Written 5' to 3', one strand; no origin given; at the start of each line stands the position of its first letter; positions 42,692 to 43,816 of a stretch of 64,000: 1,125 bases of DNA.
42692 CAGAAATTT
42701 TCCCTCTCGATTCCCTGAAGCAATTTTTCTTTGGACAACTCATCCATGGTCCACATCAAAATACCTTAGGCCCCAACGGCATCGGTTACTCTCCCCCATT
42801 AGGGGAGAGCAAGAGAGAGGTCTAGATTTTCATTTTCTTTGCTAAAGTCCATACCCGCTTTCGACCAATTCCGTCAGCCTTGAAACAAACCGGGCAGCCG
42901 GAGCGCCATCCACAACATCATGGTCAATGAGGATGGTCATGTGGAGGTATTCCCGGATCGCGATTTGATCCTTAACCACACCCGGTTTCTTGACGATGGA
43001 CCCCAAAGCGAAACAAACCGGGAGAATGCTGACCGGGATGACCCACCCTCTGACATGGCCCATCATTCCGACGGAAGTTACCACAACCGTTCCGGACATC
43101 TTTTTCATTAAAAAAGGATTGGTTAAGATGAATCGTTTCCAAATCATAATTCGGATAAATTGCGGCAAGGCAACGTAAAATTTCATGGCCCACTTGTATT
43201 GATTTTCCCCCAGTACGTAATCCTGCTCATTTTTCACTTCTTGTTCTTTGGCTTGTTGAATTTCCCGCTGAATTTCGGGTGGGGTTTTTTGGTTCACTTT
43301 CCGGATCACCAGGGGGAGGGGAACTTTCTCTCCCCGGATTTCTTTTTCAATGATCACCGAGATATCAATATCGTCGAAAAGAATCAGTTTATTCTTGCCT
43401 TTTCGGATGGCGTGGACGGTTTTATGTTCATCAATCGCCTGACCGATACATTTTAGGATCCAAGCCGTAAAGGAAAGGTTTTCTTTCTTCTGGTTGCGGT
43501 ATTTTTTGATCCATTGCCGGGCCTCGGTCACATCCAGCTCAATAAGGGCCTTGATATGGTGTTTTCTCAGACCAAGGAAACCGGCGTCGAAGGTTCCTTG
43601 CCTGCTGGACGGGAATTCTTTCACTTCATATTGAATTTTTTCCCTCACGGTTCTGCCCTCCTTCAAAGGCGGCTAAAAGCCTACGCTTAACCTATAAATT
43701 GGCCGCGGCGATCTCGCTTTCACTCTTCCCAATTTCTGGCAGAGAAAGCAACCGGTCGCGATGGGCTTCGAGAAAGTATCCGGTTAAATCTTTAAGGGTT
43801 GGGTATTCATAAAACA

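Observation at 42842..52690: Compact trans-AT polyketide cluster with a chorismate-lyase-like gene: candidate hydroxybenzoate-primed polyketide in a spore-forming Firmicute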

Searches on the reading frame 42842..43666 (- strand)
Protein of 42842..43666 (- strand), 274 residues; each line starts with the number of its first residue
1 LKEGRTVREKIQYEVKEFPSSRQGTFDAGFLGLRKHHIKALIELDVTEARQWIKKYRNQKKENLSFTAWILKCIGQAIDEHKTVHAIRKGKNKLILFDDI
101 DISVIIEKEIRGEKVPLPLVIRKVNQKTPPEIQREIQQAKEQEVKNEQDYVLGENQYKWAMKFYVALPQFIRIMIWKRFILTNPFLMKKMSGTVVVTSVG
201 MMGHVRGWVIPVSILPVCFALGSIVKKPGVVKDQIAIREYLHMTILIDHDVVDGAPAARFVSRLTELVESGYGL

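Call 3: search_protein_families(library=pfam, proteins=[window:42842-43666:-], max_evalue=0.01)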
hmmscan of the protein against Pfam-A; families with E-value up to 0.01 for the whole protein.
window:42842-43666:- (274 aa): 1 family
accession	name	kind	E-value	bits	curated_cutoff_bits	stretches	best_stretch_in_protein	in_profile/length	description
PF00198.28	2-oxoacid_dh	-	5e-22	78.9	23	2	192-269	148-225/232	2-oxoacid dehydrogenases acyltransferase (catalytic domain)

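Call 4: search_protein_families(library=ncbifam, proteins=[window:42842-43666:-], max_evalue=0.01)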
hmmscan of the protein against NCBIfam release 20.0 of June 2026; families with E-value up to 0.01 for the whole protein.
window:42842-43666:- (274 aa): 9 families
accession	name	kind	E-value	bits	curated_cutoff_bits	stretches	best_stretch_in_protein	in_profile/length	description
NF008814.0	PRK11854.1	equivalog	1.4e-13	50.1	722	2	191-269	551-630/637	pyruvate dehydrogenase complex dihydrolipoyllysine-residue acetyltransferase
TIGR02927.1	SucB_Actino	equivalog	2.3e-10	39.9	423.45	1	192-270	487-570/579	2-oxoglutarate dehydrogenase, E2 component, dihydrolipoamide succinyltransferase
NF008815.0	PRK11857.1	equivalog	1.7e-09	37.6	378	1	192-270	223-301/308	dihydrolipoamide acetyltransferase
TIGR01347.1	sucB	equivalog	2.5e-08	33.6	378.65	1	190-270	316-396/404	dihydrolipoyllysine-residue succinyltransferase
TIGR01349.1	PDHac_trf_mito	equivalog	2.8e-08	33.3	445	1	191-270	349-431/437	pyruvate dehydrogenase complex dihydrolipoamide acetyltransferase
NF011416.0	PRK14843.1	equivalog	2.8e-08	33.1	429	1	192-270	263-341/347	dihydrolipoamide acetyltransferase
NF040637.1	CatA_like_2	equivalog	3.9e-06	26.7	250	1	56-143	37-126/203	CatA-like O-acetyltransferase, family 2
NF004309.0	PRK05704.1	equivalog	3.9e-06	26.5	449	1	221-270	351-400/408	2-oxoglutarate dehydrogenase complex dihydrolipoyllysine-residue succinyltransferase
TIGR01348.1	PDHac_trf_long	equivalog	0.00013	20.7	552.1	1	231-269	542-580/587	dihydrolipoyllysine-residue acetyltransferase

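Call 35: find_homologous_proteins(query=window:42842-43666:-, max_evalue=0.001)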
Query window:42842-43666:- (274 aa): 2196 proteins with E <= 0.001 among 2809 candidates; the best 120 are listed.
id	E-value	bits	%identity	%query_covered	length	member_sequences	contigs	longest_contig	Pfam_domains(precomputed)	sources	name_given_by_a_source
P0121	4.3e-164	562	93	98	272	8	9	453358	PF00198.29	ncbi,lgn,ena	-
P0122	1.9e-148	511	84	97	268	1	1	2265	PF00198.29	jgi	jgi:pyruvate/2-oxoglutarate dehydrogenase complex dihydrolipoamide acyltransferase (E2) component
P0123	9.7e-147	505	84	97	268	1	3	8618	PF00198.29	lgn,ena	-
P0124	3.1e-145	500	83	97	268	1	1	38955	PF00198.29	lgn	-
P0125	5.6e-144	496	81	97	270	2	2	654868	PF00198.29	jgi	jgi:pyruvate/2-oxoglutarate dehydrogenase complex dihydrolipoamide acyltransferase (E2) component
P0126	6.9e-144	496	82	97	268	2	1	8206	PF00198.29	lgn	-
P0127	9.7e-143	492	82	97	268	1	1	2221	PF00198.29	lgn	-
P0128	1.3e-142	492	81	97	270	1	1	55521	PF00198.29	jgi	jgi:pyruvate/2-oxoglutarate dehydrogenase complex dihydrolipoamide acyltransferase (E2) component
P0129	3.8e-142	490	81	97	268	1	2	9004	PF00198.29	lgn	-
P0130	3.4e-141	487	82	97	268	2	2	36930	PF00198.29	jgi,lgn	jgi:pyruvate/2-oxoglutarate dehydrogenase complex dihydrolipoamide acyltransferase (E2) component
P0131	1.1e-139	482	80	97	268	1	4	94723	PF00198.29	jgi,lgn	jgi:pyruvate/2-oxoglutarate dehydrogenase complex dihydrolipoamide acyltransferase (E2) component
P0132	6.3e-139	480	80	97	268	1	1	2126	PF00198.29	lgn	-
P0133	1.1e-138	479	78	96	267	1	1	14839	PF00198.29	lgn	-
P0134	1.2e-137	476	77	97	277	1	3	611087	PF00198.29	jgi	jgi:pyruvate/2-oxoglutarate dehydrogenase complex dihydrolipoamide acyltransferase (E2) component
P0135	7.8e-137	473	79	96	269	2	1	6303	PF00198.29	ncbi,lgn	ncbi:MAG: 2-oxo acid dehydrogenase subunit E2 [Bacteroidota bacterium]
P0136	3.0e-135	468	75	97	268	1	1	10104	PF00198.29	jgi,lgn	-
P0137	2.7e-134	465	75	97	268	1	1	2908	PF00198.29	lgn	-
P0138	4.0e-133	461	74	98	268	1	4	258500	PF00198.29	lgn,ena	-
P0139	4.7e-132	457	75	98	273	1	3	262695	PF00198.29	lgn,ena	-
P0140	8.5e-132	456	81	91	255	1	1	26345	PF00198.29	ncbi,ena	-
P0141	1.9e-128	445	73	97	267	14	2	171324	PF00198.29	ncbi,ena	-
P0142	6.1e-128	444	73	98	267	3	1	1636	PF00198.29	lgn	-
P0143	7.8e-128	443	73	97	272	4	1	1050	PF00198.29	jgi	jgi:pyruvate/2-oxoglutarate dehydrogenase complex dihydrolipoamide acyltransferase (E2) component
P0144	6.0e-126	437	69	100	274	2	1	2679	PF00198.29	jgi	jgi:pyruvate/2-oxoglutarate dehydrogenase complex dihydrolipoamide acyltransferase (E2) component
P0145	2.2e-125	435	70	96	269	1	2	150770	PF00198.29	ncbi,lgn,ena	-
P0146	9.1e-125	433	71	96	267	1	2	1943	PF00198.29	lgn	-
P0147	3.2e-124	432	69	98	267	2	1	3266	PF00198.29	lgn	-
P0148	7.3e-124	430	71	97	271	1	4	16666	PF00198.29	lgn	-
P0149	2.3e-123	429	70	97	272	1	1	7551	PF00198.29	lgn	-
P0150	3.4e-123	428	70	97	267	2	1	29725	PF00198.29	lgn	-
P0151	4.7e-123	428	70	96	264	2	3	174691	PF00198.29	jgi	-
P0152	5.0e-123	428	70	96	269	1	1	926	PF00198.29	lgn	-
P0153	4.3e-121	421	68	97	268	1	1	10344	PF00198.29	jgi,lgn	jgi:Pyruvate/2-oxoglutarate dehydrogenase complex, dihydrolipoamide acyltransferase (E2) component, 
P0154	6.3e-121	421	66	98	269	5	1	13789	PF00198.29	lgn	-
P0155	2.3e-120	419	69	97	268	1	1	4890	PF00198.29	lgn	-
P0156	1.0e-119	417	69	96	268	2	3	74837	PF00198.29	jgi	jgi:pyruvate/2-oxoglutarate dehydrogenase complex dihydrolipoamide acyltransferase (E2) component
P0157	1.4e-119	416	68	98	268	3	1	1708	PF00198.29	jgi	jgi:pyruvate/2-oxoglutarate dehydrogenase complex dihydrolipoamide acyltransferase (E2) component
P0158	1.7e-119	416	67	96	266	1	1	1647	PF00198.29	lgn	-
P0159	1.9e-119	416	66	98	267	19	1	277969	PF00198.29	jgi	jgi:pyruvate/2-oxoglutarate dehydrogenase complex dihydrolipoamide acyltransferase (E2) component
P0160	7.0e-119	414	66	98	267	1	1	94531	PF00198.29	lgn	-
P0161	9.7e-119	414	65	99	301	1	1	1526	PF00198.29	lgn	-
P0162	1.1e-118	413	67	98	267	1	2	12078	PF00198.29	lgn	-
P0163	2.1e-118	412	70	97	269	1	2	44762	PF00198.29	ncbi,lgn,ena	-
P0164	6.4e-118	411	66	96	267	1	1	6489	PF00198.29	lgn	-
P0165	8.6e-118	410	67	97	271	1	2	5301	PF00198.29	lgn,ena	-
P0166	4.2e-116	405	65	98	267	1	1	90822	PF00198.29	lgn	-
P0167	1.4e-114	400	65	98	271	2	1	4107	PF00198.29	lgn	-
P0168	1.5e-114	400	63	98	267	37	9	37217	PF00198.29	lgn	-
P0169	6.4e-114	398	65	98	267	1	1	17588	PF00198.29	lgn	-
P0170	1.7e-113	396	63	97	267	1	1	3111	PF00198.29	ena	-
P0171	2.2e-113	396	66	97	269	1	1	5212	PF00198.29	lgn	-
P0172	7.1e-113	394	66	96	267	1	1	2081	PF00198.29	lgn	-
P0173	2.2e-112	393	63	97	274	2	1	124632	PF00198.29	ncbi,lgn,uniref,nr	ncbi:2-oxoacid dehydrogenase/acyltransferase catalytic subunit [Hydrogenispora ethanolica]|uniref:2-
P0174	2.2e-112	393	65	96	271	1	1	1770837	PF00198.29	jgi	jgi:pyruvate/2-oxoglutarate dehydrogenase complex dihydrolipoamide acyltransferase (E2) component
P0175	2.9e-111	389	63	98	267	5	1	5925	PF00198.29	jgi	jgi:pyruvate/2-oxoglutarate dehydrogenase complex dihydrolipoamide acyltransferase (E2) component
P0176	2.8e-110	386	62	98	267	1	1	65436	PF00198.29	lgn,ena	-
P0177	4.2e-110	385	62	96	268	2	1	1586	PF00198.29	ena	-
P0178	6.8e-110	385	61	97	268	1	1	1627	PF00198.29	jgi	jgi:pyruvate/2-oxoglutarate dehydrogenase complex dihydrolipoamide acyltransferase (E2) component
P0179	9.7e-110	384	62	96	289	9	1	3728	PF00198.29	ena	-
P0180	1.7e-109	383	64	96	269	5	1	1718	PF00198.29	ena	-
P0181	2.5e-109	383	63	96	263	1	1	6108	PF00198.29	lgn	-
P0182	4.0e-109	382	64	96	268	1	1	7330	PF00198.29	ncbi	-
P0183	7.8e-108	378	64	95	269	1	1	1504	PF00198.29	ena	-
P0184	3.4e-106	372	62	95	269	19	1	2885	PF00198.29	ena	-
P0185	3.7e-106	372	62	98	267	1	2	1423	PF00198.29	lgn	-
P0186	6.8e-106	371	61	96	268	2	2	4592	PF00198.29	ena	-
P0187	3.1e-105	369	62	96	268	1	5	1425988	PF00198.29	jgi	jgi:pyruvate/2-oxoglutarate dehydrogenase complex dihydrolipoamide acyltransferase (E2) component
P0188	7.1e-105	368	60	98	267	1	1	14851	PF00198.29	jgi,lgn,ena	-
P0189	4.4e-104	366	62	98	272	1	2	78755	PF00198.29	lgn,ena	-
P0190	6.1e-104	365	61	98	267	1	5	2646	PF00198.29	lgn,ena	-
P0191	1.2e-103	364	61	98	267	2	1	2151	PF00198.29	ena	-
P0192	4.8e-103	362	59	96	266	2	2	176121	PF00198.29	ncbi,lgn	-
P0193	6.3e-103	362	61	97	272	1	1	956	PF00198.29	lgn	-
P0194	6.4e-103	362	60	98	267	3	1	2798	PF00198.29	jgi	jgi:pyruvate/2-oxoglutarate dehydrogenase complex dihydrolipoamide acyltransferase (E2) component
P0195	1.5e-102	360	64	96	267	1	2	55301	PF00198.29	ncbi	-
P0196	4.0e-102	359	60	96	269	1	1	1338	PF00198.29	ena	-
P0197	6.5e-102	358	58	96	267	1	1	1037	PF00198.29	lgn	-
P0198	6.8e-102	358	59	96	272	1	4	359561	PF00198.29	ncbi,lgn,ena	-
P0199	1.3e-101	357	60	96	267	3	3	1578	PF00198.29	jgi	jgi:pyruvate/2-oxoglutarate dehydrogenase complex dihydrolipoamide acyltransferase (E2) component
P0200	1.6e-101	357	60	96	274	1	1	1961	PF00198.29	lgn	-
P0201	1.7e-101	357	60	96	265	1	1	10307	PF00198.29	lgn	-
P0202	3.1e-101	356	58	98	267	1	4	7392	PF00198.29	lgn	-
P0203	6.6e-101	355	61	98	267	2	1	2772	PF00198.29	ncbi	-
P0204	7.8e-101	355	60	96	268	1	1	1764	PF00198.29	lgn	-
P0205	8.2e-101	355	59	96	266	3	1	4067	PF00198.29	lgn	-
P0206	1.3e-100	354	60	96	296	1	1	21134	PF00198.29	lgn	-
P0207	2.1e-100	354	59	98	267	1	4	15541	PF00198.29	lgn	-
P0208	2.9e-100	353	62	96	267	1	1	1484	PF00198.29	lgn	-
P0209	6.8e-100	352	59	95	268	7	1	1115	PF00198.29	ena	-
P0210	7.2e-100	352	58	98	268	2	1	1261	PF00198.29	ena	-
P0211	7.7e-100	352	57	96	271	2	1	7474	PF00198.29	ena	-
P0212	1.0e-99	351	59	96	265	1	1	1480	PF00198.29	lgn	-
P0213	1.1e-99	351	58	96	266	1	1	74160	PF00198.29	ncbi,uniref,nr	ncbi:2-oxoacid dehydrogenases acyltransferase (catalytic domain) [Natronincola peptidivorans]|uniref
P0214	1.7e-99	351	58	96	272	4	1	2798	PF00198.29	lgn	-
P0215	1.9e-99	350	57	96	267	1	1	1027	PF00198.29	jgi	jgi:pyruvate/2-oxoglutarate dehydrogenase complex dihydrolipoamide acyltransferase (E2) component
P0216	2.1e-99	350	60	96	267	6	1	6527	PF00198.29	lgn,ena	-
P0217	3.5e-99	350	60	95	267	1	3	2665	PF00198.29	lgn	-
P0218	3.8e-99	349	58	96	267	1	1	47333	PF00198.29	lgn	-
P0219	3.8e-99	349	58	97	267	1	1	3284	PF00198.29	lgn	-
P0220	4.3e-99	349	58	96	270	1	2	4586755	PF00198.29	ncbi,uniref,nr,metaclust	ncbi:2-oxo acid dehydrogenase subunit E2 [Clostridium formicaceticum]|uniref:Dihydrolipoyllysine-res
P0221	5.8e-99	349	58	96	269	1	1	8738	PF00198.29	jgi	-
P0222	6.1e-99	349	57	98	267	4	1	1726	PF00198.29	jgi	jgi:pyruvate/2-oxoglutarate dehydrogenase complex dihydrolipoamide acyltransferase (E2) component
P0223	6.5e-99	349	59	98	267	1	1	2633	PF00198.29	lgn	-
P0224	7.7e-99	348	61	96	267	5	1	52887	PF00198.29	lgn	-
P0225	8.7e-99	348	59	96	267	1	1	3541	PF00198.29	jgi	jgi:pyruvate/2-oxoglutarate dehydrogenase complex dihydrolipoamide acyltransferase (E2) component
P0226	1.2e-98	348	57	96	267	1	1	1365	PF00198.29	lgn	-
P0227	1.2e-98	348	58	95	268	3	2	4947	PF00198.29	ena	-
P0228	1.2e-98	348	60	95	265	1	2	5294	PF00198.29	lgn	-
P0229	1.6e-98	347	57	96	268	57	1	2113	PF00198.29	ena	-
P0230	2.4e-98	347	58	95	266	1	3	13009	PF00198.29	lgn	-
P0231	2.5e-98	347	57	96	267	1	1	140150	PF00198.29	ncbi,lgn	-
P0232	2.8e-98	347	60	96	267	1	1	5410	PF00198.29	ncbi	-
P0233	3.1e-98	346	58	96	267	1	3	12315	PF00198.29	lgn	-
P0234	3.5e-98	346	58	96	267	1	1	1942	PF00198.29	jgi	jgi:pyruvate/2-oxoglutarate dehydrogenase complex dihydrolipoamide acyltransferase (E2) component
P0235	3.5e-98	346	57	99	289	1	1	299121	PF00198.29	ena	-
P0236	3.7e-98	346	58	98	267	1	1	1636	PF00198.29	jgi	-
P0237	5.0e-98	346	56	96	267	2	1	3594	PF00198.29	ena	-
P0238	6.6e-98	345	59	96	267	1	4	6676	PF00198.29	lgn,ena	-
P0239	9.5e-98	345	57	96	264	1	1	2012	PF00198.29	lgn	-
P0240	1.4e-97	344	58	96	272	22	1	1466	PF00198.29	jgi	-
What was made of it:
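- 42842..43666 (-): Stand-alone E2 (2-oxoacid dehydrogenase) catalytic-domain acyltransferase. The likely true start is GTG 43648. Co-oriented and probably co-transcribed, but probably not pathway-specific. There are 2196 homologues, and the 120 best listed are 56-93% identical (call 35).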

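Call 36: find_encoding_contigs(protein=P0220, flank=6000, max_places=1)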
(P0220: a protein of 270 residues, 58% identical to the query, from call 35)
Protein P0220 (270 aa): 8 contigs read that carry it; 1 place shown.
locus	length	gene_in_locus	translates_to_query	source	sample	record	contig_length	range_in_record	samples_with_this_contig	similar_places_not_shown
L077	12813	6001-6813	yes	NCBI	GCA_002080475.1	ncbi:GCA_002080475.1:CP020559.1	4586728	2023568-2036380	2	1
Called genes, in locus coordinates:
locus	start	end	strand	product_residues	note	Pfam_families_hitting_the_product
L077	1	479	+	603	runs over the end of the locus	PF00078:RVT_1, PF01348:Intron_maturas2, PF21368:AI2M-like_HNH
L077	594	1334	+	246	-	PF01139:RtcB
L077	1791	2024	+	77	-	PF05569:Peptidase_M56 (weak)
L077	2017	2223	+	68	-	PF05569:Peptidase_M56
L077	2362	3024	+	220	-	PF03734:YkuD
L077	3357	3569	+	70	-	PF06445:GyrI-like (weak)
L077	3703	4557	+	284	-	PF00376:MerR, PF13411:MerR_1, PF06445:GyrI-like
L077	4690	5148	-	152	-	PF00903:Glyoxalase (weak)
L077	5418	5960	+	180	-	PF01625:PMSR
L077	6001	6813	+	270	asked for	PF00198:2-oxoacid_dh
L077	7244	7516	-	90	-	PF05598:DUF772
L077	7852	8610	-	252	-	PF13276:HTH_21, PF00665:rve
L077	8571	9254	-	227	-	PF01527:HTH_Tnp_1 (weak), PF13384:HTH_23 (weak), PF13565:HTH_32 (faint), PF13518:HTH_28, PF13551:HTH_29 (weak)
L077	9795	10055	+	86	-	-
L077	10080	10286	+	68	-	-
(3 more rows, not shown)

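Call 37: find_encoding_contigs(protein=P0173, flank=6000, max_places=1)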
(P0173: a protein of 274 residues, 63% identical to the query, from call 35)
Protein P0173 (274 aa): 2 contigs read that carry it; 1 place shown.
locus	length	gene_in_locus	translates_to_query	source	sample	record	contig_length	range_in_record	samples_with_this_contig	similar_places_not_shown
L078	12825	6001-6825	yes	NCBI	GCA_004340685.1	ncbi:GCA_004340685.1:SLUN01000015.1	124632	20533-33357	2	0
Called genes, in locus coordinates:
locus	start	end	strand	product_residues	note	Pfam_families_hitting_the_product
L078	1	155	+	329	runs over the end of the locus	PF01839:FG-GAP (faint), PF13517:FG-GAP_3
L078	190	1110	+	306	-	PF23226:Exo_endo_phos_PGAP2IP (weak), PF03372:Exo_endo_phos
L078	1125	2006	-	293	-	PF21686:LigD_Prim-Pol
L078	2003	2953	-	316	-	PF01068:DNA_ligase_A_M, PF04679:DNA_ligase_A_C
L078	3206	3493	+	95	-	PF00166:Cpn10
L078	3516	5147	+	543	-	-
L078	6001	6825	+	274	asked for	PF00198:2-oxoacid_dh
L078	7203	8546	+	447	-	PF00675:Peptidase_M16, PF05193:Peptidase_M16_C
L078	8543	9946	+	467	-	PF00675:Peptidase_M16, PF05193:Peptidase_M16_C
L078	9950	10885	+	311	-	PF08902:DUF1848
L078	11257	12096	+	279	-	PF01513:NAD_kinase, PF20143:NAD_kinase_C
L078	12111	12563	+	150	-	PF01316:Arg_repressor, PF02863:Arg_repressor_C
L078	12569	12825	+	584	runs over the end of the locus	PF02463:SMC_N, PF13175:AAA_15 (faint), PF13476:AAA_23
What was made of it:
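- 42842..43666 (-): The homologues in C. formicaceticum and Hydrogenispora lie in unrelated, non-PKS contexts (calls 36, 37).
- The E2-like homologues in C. formicaceticum and Hydrogenispora lie in unrelated contexts (calls 36, 37).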

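Call 53: search_solved_structures(query=window:42842-43666:-, max_evalue=0.00001, show_alignments=1)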
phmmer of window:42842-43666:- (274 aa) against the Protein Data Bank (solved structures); distinct sequences matched with E-value up to 0.00001: 13.
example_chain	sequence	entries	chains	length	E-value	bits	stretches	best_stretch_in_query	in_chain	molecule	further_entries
3mae_A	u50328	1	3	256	5.5e-12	48.8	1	191-268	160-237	2-oxoisovalerate dehydrogenase E2 component, dihydrolipoamide acetyltransferase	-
6zzi_A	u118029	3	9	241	3.3e-10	43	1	191-270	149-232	Dihydrolipoyllysine-residue acetyltransferase component of pyruvate dehydrogenase complex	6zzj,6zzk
6zzl_A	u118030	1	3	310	8e-10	41.7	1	191-270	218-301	Dihydrolipoyllysine-residue acetyltransferase component of pyruvate dehydrogenase complex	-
6zzm_A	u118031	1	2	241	1.3e-09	41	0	190-270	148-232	Dihydrolipoamide acetyltransferase component of pyruvate dehydrogenase complex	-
7uol_D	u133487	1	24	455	5.1e-08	35.8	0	191-269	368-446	Dihydrolipoyllysine-residue succinyltransferase component of 2-oxoglutarate dehydrogenase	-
8xll_A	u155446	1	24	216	6.1e-08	35.5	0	191-269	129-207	Dihydrolipoyllysine-residue succinyltransferase component of 2-oxoglutarate dehydrogenase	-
8x02_A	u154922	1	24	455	1.3e-07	34.5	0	191-269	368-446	Dihydrolipoyllysine-residue succinyltransferase component of 2-oxoglutarate dehydrogenase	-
9y6t_A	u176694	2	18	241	1.3e-06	31.2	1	191-271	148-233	Dihydrolipoyllysine-residue acetyltransferase component of pyruvate dehydrogenase complex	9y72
6h05_A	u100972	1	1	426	1.6e-06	30.8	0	191-269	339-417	Dihydrolipoyllysine-residue succinyltransferase component of 2-oxoglutarate dehydrogenase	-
6zzn_A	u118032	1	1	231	2.9e-06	30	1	192-270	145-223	Dihydrolipoyllysine-residue acyltransferase component of branched-chain alpha-ketoacid deh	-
3l60_A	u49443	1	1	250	3.6e-06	29.7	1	192-270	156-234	BRANCHED-CHAIN ALPHA-KETO ACID DEHYDROGENASE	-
9mu6_A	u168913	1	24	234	5.2e-06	29.2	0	191-270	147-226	Dihydrolipoyllysine-residue succinyltransferase component of 2-oxoglutarate dehydrogenase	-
9njt_A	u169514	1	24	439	7.3e-06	28.7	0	189-270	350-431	Dihydrolipoyllysine-residue succinyltransferase component of 2-oxoglutarate dehydrogenase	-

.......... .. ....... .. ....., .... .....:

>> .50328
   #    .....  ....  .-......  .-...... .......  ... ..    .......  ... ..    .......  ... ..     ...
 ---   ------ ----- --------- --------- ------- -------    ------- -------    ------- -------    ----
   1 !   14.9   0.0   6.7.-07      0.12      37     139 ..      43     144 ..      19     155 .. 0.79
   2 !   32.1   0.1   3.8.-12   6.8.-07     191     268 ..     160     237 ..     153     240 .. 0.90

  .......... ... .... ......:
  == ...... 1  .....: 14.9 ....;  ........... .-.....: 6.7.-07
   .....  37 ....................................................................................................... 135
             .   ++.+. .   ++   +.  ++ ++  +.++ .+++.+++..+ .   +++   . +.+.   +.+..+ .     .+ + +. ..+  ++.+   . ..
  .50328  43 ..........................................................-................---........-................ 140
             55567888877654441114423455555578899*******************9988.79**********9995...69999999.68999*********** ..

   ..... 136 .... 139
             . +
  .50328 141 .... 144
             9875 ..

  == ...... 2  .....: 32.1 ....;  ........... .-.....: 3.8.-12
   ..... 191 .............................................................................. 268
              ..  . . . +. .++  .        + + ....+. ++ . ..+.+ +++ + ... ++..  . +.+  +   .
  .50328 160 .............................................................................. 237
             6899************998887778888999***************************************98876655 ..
